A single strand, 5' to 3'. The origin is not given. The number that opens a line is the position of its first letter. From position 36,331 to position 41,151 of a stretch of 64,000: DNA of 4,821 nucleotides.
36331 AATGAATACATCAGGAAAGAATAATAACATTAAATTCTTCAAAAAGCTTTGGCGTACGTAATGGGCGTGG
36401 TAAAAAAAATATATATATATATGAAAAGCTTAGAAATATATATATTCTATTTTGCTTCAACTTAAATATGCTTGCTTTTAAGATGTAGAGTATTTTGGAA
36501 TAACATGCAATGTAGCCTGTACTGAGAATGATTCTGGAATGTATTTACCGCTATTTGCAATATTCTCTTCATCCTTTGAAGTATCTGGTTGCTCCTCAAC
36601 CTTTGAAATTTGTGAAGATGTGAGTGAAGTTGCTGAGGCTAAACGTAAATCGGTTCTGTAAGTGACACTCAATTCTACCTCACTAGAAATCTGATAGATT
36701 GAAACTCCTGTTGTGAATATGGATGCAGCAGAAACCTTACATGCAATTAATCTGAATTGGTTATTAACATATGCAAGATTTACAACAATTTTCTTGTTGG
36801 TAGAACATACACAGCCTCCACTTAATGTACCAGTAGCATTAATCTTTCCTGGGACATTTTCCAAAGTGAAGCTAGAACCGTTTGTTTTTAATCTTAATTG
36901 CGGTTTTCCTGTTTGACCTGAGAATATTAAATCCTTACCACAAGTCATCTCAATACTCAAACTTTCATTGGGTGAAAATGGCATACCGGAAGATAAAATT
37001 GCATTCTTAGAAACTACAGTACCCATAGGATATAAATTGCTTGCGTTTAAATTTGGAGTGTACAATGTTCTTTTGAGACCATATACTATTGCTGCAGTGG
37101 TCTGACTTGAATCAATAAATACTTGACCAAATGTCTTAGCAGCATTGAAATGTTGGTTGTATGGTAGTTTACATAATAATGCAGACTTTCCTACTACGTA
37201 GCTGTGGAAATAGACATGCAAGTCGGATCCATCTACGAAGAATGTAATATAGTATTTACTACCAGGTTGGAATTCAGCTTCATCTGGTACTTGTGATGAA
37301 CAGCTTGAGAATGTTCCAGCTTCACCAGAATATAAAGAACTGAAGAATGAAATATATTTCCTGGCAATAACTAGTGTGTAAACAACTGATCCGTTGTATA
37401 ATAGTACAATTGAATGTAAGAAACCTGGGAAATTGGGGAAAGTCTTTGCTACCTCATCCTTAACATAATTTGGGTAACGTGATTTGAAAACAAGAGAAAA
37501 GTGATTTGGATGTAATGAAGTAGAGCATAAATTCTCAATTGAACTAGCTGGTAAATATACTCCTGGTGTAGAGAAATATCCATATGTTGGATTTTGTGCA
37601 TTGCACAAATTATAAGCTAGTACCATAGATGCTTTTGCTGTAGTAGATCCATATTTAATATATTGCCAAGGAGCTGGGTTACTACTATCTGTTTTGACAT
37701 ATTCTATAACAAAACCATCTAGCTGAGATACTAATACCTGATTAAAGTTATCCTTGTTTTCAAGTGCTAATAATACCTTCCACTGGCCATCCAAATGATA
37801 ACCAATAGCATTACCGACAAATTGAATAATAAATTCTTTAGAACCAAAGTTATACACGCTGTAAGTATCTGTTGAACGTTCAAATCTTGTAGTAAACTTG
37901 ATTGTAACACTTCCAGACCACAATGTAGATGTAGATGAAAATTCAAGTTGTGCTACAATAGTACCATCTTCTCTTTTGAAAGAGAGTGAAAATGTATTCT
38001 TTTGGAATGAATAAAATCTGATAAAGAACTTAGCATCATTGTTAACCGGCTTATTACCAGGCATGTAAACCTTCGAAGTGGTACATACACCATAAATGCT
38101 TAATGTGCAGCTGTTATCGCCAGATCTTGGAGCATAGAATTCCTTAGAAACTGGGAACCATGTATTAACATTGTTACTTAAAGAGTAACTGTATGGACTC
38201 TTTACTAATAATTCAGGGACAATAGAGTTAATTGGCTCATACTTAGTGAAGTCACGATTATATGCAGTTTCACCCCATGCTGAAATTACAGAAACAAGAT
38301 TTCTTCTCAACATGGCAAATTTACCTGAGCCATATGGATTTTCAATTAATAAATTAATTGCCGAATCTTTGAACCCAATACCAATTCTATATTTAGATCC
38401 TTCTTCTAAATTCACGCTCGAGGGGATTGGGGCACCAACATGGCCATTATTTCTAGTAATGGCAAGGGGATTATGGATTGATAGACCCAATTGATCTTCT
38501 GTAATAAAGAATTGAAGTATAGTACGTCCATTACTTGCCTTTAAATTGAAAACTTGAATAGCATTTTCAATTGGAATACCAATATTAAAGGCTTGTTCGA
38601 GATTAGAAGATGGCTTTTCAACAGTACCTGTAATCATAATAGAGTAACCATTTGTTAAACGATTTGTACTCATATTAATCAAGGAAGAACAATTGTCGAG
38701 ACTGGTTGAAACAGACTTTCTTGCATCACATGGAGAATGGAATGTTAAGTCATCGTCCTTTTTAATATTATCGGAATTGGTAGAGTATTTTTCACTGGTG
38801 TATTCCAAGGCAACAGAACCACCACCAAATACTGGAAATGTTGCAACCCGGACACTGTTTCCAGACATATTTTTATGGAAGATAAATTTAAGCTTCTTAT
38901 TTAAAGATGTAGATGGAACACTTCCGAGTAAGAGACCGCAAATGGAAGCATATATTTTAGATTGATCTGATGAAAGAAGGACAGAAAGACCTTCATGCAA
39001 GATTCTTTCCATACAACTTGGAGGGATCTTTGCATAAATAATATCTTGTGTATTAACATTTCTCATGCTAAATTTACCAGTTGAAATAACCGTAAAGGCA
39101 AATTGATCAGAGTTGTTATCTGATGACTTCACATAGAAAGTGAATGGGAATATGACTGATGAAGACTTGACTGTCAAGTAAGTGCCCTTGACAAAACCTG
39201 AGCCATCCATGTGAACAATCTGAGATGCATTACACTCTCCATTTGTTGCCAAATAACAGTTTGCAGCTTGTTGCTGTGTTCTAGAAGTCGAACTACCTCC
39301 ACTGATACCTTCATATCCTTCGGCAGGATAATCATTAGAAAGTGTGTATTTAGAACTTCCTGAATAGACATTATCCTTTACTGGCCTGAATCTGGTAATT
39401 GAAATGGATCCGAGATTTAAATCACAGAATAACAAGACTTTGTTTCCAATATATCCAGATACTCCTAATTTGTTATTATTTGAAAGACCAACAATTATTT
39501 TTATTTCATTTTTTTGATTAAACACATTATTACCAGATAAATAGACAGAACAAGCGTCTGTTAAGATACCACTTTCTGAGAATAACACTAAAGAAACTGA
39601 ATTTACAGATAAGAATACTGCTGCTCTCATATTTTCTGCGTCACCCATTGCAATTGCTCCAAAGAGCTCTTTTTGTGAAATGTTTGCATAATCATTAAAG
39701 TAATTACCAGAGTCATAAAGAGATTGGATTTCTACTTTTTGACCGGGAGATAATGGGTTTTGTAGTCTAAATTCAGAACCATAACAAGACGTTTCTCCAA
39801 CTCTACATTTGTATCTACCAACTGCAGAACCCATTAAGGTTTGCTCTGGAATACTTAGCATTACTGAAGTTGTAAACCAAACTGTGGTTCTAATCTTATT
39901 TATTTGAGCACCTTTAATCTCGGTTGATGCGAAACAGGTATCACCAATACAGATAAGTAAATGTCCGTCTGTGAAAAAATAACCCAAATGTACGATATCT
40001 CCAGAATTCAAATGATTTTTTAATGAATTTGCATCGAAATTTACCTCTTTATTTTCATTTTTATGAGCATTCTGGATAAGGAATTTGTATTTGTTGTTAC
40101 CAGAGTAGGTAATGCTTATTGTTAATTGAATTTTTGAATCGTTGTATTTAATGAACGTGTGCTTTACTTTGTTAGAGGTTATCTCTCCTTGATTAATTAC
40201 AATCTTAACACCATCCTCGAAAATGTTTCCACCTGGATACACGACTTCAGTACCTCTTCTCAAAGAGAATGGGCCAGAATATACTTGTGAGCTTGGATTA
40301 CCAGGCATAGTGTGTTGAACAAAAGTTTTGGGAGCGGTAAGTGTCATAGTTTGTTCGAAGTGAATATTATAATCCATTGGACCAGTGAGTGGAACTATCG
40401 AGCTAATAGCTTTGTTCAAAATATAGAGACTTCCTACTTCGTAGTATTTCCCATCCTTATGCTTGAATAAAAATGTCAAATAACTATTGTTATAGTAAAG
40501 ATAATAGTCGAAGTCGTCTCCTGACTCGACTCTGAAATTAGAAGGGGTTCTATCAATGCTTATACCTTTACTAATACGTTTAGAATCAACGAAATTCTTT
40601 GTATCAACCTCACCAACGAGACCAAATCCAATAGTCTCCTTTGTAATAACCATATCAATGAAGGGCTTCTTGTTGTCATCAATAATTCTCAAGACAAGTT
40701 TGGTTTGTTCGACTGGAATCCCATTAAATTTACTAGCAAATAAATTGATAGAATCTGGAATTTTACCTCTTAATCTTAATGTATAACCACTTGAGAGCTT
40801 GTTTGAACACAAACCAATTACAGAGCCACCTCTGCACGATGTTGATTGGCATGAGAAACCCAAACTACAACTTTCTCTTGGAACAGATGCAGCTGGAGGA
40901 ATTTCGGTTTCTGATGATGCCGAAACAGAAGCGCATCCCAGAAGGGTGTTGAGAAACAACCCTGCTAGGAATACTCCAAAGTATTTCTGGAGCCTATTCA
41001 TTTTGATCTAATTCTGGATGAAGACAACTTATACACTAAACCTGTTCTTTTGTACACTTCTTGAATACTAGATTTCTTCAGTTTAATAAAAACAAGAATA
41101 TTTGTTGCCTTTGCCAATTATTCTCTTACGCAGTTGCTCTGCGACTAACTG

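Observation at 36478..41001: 1507-aa secreted protein built from repeated beta-rich (lectin/ConA-like?) modules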

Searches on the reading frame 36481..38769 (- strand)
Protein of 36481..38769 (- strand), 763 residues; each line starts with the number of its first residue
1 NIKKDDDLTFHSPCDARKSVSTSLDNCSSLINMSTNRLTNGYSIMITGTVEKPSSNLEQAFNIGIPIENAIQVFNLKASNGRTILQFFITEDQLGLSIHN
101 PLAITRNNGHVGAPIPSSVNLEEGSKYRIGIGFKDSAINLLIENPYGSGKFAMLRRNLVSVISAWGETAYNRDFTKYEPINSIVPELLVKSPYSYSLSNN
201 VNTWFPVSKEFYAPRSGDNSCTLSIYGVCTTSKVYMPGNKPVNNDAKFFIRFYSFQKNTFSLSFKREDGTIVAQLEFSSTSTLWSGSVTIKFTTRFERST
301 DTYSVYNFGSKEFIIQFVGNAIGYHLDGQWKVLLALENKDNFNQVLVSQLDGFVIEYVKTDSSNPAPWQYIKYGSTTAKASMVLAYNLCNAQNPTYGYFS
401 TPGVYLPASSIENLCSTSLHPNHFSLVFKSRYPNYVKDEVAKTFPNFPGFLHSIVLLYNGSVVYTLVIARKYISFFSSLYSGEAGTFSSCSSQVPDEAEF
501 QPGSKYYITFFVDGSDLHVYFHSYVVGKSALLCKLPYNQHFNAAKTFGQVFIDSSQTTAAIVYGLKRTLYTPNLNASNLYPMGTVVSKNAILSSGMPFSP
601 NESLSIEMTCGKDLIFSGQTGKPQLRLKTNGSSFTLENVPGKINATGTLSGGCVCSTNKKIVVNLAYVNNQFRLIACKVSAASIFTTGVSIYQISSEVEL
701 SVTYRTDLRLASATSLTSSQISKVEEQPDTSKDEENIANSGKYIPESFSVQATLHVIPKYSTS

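Call 37: predict_structure(alignment_id=A3)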
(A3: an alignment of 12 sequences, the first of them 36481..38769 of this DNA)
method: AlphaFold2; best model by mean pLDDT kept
length: 763 residues; sequences in the alignment: 12
mean_pLDDT: 53.2   pTM: 0.33
mean pLDDT of the five models: 53.2, 48.9, 44.9, 42.0, 33.8
residues with pLDDT >= 90: 12; 70-90: 119; 50-70: 303; < 50: 329
segments of 3 or more residues with pLDDT < 50: 1-28, 55-60, 100-109, 145-176, 188-191, 199-216, 224-228, 361-375, 377-410, 416-422, 435-450, 471-473, 477-495, 525-527, 548-557, 564-583, 593-602, 640-642, 668-671, 677-690, 705-763
pLDDT, mean of each block of 10 residues (from residue 1): 25 30 49 53 66 49 57 73 70 63 39 57 69 60 45 29 24 50 61 55 29 49 53 75 70 71 89 88 75 87 72 70 69 73 81 60 37 42 29 39 32 48 60 47 34 57 59 45 34 48 65 69 55 61 53 46 41 27 50 45 62 67 70 68 60 70 56 47 33 61 45 32 35 27 29 31 35
secondary structure, 60 per line:
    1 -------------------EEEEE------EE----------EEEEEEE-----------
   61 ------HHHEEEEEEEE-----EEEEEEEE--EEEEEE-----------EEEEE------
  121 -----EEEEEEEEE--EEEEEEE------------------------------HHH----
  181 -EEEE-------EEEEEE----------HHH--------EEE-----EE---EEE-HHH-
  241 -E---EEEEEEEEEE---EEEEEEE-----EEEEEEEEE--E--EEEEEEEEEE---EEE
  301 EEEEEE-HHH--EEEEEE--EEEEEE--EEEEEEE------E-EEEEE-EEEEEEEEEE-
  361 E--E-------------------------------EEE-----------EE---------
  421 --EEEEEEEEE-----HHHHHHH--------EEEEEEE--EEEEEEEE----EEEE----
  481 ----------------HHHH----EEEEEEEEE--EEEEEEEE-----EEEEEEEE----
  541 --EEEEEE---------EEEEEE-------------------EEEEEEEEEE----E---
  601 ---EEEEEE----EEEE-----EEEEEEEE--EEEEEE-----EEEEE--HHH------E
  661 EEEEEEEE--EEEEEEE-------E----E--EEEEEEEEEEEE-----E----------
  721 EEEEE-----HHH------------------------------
elements in order (helices of 4 or more, strands of 3 or more residues): E20-24 E43-49 E70-77 E83-90 E93-98 E110-114 E126-134 E137-143 E182-185 E193-198 E220-222 E233-235 E246-255 E259-265 E271-279 E285-294 E298-306 E313-318 E321-326 E329-335 E344-348 E350-359 E396-398 E423-431 H437-443 E452-458 E461-468 E473-476 H497-500 E505-513 E516-523 E529-536 E543-548 E558-563 E583-592 E604-609 E614-617 E623-630 E633-638 E644-648 E660-668 E671-677 E693-704 E721-725

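Call 51: search_protein_representatives(alignment_id=A3)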
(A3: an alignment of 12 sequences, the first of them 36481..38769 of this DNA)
Query: 12 sequences, 762 profile positions. Proteins with E-value up to 0.001 (for the whole library): 2; up to 1e-10: 2; up to 1e-30: 2. The best 2 are listed.
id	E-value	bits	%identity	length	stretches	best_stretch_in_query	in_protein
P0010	0.0e+00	1498.2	-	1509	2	1-762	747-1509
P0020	1.9e-124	432.8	-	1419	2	7-760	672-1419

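Call 53: list_cluster_members(proteins=[P0020])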
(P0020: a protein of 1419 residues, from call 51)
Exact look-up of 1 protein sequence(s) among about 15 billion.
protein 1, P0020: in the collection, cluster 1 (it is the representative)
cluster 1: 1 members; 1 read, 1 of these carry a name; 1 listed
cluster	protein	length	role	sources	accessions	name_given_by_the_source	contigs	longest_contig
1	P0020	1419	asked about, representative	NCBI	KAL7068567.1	hypothetical protein ACR3K2_09900 [Cryptosporidium serpentis]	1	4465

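Call 64: find_homologous_proteins(query=P0020, max_evalue=0.001)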
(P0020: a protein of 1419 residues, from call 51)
Query P0020 (1419 aa): 2 proteins with E <= 0.001 among 7983 candidates.
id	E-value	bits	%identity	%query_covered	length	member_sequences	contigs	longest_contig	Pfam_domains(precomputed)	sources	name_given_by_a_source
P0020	0.0e+0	3180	100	100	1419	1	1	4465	-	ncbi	ncbi:hypothetical protein ACR3K2_09900 [Cryptosporidium serpentis]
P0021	0.0e+0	2768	86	100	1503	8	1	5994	-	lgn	-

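Call 75: fold_search(model_id=the predicted structure, library=pdb)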
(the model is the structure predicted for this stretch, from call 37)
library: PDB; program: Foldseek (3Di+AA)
matches with E <= 10: 1463; with E <= 0.001: 168
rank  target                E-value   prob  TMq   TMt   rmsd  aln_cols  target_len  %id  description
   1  3poy_A                9.6e-11  1.00  0.14  0.11  28.7       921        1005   10  Crystal Structure of the alpha-Neurexin-1 ectodomain, LNS 2-6 (released 2011-06-08)
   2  7cec_C                1.2e-09  1.00  0.15  0.18  29.1       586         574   10  Structure of alpha6beta1 integrin in complex with laminin-511 (released 2021-06-23)
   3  3vkl_A                1.4e-09  1.00  0.17  0.37  12.6       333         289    8  Protease-resistant mutant form of human Galectin-8 in complex with two lactose molecules (released 2012-09-12)
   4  5mc9_A                3.2e-09  1.00  0.14  0.16  30.9       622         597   11  Crystal structure of the heterotrimeric integrin-binding region of laminin-111 (released 2017-02-08)
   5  4fqz_A                5.9e-09  1.00  0.15  0.33  12.9       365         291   10  Crystal structure of a protease-resistant mutant form of human galectin-8 (released 2012-07-11)
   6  4han_A                1.2e-08  1.00  0.16  0.36  12.4       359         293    9  Crystal structure of Galectin 8 with NDP52 peptide (released 2013-03-20)
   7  2wsu_B                2.8e-08  1.00  0.14  0.32  18.9       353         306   11  Galectin domain of porcine adenovirus type 4 NADC-1 isolate fibre (released 2010-08-11)
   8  2wsu_A                4.0e-08  1.00  0.14  0.33  19.5       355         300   11  Galectin domain of porcine adenovirus type 4 NADC-1 isolate fibre (released 2010-08-11)
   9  8yzq_A                6.5e-08  1.00  0.18  0.36   9.4       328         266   12  Toxascaris leonina galectin (Tl-gal) W77F/W212F oligomer (released 2025-04-09)
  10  8yzq_C                8.8e-08  1.00  0.17  0.35  10.7       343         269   11  Toxascaris leonina galectin (Tl-gal) W77F/W212F oligomer (released 2025-04-09)
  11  2wsu_D                1.5e-07  1.00  0.15  0.33  19.6       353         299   10  Galectin domain of porcine adenovirus type 4 NADC-1 isolate fibre (released 2010-08-11)
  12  8zqi_A                1.5e-07  1.00  0.18  0.33  10.3       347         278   12  Glucose bound Toxascaris leonina galectin (Tl-gal) W77F/W212F (released 2025-06-04)
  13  8yzq_B                1.6e-07  1.00  0.18  0.34  10.7       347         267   12  Toxascaris leonina galectin (Tl-gal) W77F/W212F oligomer (released 2025-04-09)
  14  8yzq_G                2.1e-07  1.00  0.17  0.36  10.5       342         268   12  Toxascaris leonina galectin (Tl-gal) W77F/W212F oligomer (released 2025-04-09)
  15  3wv6_A                2.4e-07  1.00  0.14  0.34  13.9       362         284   10  Crystal Structure of a protease-resistant mutant form of human galectin-9 (released 2015-05-20)
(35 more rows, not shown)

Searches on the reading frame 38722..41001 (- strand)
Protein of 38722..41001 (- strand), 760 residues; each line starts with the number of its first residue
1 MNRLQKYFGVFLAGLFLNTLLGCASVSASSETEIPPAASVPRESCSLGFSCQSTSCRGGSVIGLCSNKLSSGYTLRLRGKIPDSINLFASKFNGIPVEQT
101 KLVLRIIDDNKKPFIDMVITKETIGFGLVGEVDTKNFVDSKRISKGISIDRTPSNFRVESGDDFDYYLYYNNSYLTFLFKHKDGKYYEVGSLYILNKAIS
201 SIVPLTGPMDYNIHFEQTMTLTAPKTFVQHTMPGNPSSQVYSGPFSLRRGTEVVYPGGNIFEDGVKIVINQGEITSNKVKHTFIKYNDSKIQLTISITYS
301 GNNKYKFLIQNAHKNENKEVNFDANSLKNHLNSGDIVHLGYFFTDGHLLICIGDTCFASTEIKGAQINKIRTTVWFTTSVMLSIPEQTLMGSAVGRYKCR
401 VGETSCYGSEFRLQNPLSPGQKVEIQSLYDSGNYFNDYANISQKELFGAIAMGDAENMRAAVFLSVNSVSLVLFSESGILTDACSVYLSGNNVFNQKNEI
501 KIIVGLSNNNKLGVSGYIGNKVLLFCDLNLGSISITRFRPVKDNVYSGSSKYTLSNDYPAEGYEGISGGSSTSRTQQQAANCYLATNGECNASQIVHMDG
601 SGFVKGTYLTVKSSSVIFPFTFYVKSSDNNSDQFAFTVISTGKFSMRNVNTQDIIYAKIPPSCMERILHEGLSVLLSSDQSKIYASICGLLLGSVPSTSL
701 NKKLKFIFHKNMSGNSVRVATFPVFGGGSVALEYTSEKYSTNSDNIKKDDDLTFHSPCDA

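Call 30: predict_structure(alignment_id=A2)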
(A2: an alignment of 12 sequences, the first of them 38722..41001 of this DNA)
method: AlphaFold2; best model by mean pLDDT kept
length: 760 residues; sequences in the alignment: 12
mean_pLDDT: 58.6   pTM: 0.41
mean pLDDT of the five models: 58.6, 52.0, 51.4, 50.4, 46.9
residues with pLDDT >= 90: 20; 70-90: 227; 50-70: 269; < 50: 244
segments of 3 or more residues with pLDDT < 50: 1-3, 20-67, 83-100, 129-159, 208-211, 231-263, 375-377, 379-397, 435-442, 544-546, 568-602, 723-760
pLDDT, mean of each block of 10 residues (from residue 1): 57 60 35 25 23 29 45 67 39 35 63 61 51 31 35 39 71 70 66 58 53 58 62 33 26 31 54 62 66 83 84 79 73 65 69 73 60 53 38 44 72 85 85 49 63 76 76 65 67 77 90 86 84 83 58 89 64 33 27 33 56 77 72 77 73 64 69 71 67 67 68 67 41 33 32 31
secondary structure, 60 per line:
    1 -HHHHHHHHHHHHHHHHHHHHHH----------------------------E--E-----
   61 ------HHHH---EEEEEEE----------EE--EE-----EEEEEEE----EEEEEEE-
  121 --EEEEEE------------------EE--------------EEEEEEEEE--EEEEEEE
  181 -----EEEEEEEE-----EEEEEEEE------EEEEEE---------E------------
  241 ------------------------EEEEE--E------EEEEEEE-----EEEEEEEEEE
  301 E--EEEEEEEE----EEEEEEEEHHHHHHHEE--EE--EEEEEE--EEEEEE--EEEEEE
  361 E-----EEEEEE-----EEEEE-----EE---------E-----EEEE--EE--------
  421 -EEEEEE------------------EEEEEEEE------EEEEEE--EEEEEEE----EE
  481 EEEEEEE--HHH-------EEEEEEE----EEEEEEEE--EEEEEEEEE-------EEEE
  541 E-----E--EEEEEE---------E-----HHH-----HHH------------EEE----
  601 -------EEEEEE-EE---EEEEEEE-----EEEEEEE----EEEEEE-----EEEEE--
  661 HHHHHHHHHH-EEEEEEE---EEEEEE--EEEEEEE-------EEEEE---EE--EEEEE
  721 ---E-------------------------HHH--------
elements in order (helices of 4 or more, strands of 3 or more residues): H2-23 H67-70 E74-80 E102-108 E113-119 E123-128 E163-171 E174-180 E186-193 E199-206 E213-218 E265-269 E279-285 E291-301 E304-311 E316-323 H324-330 E339-344 E347-352 E355-361 E367-372 E378-382 E405-408 E422-427 E446-453 E460-465 E468-474 E479-487 E500-506 E511-518 E521-529 E537-541 E550-555 E594-596 E608-613 E620-626 E632-638 E643-648 E654-658 H661-670 E672-678 E682-687 E690-696 E704-708 E716-720
